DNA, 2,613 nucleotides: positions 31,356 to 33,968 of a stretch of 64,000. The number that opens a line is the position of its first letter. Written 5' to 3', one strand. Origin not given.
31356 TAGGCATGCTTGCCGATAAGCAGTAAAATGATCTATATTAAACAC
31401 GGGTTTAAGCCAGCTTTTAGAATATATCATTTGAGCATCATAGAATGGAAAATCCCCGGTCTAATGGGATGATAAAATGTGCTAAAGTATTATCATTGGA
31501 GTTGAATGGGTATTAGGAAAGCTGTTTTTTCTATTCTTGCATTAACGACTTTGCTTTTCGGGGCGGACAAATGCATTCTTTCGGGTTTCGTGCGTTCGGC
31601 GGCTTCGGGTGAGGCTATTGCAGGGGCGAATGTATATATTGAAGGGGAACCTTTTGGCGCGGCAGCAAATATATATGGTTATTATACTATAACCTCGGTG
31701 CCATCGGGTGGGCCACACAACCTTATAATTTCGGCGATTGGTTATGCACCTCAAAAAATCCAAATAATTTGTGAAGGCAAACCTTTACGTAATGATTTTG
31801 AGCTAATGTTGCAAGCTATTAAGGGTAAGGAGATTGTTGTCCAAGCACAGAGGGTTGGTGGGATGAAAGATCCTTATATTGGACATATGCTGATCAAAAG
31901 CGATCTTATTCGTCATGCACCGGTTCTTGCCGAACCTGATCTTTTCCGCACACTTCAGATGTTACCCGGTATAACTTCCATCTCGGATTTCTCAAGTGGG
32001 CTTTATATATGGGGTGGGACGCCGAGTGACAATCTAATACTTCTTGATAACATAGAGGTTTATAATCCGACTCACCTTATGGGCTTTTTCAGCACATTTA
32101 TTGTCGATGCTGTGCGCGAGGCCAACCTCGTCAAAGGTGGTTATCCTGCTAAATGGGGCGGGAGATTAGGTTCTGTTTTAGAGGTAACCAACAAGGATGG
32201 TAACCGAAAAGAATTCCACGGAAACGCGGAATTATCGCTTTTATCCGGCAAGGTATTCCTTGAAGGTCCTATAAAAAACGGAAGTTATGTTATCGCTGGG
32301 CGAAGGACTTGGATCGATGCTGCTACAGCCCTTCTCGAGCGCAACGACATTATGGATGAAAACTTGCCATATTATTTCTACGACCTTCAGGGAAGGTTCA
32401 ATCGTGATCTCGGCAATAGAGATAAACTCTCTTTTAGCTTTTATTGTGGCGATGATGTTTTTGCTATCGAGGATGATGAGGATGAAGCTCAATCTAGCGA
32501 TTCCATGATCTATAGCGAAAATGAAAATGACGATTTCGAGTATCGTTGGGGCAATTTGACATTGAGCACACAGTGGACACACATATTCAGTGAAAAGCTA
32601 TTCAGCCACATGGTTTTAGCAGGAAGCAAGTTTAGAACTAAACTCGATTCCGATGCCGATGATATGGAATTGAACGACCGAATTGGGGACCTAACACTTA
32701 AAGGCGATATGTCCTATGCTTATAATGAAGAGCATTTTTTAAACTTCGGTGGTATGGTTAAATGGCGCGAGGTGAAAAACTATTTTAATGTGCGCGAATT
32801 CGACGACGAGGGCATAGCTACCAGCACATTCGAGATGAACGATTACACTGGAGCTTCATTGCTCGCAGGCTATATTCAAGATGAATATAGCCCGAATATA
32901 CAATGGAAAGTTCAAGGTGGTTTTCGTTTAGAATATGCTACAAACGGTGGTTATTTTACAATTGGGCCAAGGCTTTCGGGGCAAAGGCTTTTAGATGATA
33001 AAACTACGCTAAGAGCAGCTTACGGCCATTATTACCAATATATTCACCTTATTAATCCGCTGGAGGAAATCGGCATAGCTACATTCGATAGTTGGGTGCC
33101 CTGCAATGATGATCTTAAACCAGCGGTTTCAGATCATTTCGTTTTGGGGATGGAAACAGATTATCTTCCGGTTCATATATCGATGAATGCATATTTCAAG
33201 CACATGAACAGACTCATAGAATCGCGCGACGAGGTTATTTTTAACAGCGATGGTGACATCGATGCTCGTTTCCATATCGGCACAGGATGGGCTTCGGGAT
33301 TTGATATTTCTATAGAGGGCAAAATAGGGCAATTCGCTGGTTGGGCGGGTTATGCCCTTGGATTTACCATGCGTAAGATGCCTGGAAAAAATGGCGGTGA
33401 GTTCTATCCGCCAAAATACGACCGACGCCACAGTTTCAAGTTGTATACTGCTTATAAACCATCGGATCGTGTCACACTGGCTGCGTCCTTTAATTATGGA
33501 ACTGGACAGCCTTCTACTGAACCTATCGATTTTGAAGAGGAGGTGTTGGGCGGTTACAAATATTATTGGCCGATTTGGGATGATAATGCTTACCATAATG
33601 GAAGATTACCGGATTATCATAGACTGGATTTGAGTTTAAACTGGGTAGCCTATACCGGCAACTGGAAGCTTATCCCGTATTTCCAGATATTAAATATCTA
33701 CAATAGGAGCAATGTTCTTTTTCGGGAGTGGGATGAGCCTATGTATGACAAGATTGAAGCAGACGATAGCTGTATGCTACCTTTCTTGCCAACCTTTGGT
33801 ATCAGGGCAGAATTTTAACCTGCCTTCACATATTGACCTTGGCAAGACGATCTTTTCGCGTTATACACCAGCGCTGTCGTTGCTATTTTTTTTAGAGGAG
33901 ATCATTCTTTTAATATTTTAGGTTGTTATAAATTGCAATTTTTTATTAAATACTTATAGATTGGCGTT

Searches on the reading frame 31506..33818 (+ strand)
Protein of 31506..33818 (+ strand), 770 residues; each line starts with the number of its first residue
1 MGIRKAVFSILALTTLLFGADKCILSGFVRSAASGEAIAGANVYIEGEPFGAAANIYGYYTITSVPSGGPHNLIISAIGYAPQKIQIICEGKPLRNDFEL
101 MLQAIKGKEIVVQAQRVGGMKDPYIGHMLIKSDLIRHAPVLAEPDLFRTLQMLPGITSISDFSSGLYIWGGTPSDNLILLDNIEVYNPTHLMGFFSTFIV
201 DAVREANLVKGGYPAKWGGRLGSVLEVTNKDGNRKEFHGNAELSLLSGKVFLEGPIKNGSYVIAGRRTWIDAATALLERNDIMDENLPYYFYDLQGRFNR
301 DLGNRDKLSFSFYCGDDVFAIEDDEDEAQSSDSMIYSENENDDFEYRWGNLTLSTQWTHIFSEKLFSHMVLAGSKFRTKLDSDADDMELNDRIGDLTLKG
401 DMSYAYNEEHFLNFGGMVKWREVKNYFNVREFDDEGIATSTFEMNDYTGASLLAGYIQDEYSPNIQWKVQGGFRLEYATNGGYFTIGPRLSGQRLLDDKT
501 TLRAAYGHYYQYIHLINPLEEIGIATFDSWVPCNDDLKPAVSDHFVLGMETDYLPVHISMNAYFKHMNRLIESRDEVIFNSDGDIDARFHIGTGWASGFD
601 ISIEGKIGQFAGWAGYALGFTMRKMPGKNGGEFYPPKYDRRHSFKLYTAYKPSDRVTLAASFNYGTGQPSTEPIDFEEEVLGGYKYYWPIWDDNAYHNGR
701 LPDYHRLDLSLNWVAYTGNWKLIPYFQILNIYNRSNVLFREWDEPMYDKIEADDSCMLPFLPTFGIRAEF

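Call 3: search_protein_families(library=pfam, proteins=[window:31506-33818:+], max_evalue=0.01)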
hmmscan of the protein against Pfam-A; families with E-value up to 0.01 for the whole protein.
window:31506-33818:+ (770 aa): 5 families
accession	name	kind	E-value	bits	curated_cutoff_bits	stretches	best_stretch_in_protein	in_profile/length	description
PF13715.12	CarbopepD_reg_2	-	9.1e-15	54.9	32.2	1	25-112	1-88/88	CarboxypepD_reg-like domain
PF00593.30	TonB_dep_Rec_b-barrel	-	2.7e-14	54.3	27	1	288-722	20-429/436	TonB dependent receptor-like, beta-barrel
PF13620.12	CarboxypepD_reg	-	2.2e-11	44.4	32.3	1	25-100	2-81/82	Carboxypeptidase regulatory-like domain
PF14905.12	OMP_b-brl_3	-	1e-08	35.1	27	1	392-666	53-336/408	Outer membrane protein beta-barrel family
PF07715.20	Plug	-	0.00023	22.1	23.9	1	148-219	27-101/107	TonB-dependent Receptor Plug Domain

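Call 4: search_protein_families(library=ncbifam, proteins=[window:31506-33818:+], max_evalue=0.01)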
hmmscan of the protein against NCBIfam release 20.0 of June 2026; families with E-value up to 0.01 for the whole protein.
window:31506-33818:+ (770 aa): 2 families
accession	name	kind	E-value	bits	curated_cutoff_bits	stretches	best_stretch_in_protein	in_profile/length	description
NF052345.1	S_layer_anammox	exception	1.8e-06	25.6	1400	1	25-105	1315-1396/1596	Kustd1514 family S-layer glycoprotein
TIGR04056.1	OMP_RagA_SusC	subfamily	1.2e-05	23.9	368.25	1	26-87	4-61/981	SusC/RagA family TonB-linked outer membrane protein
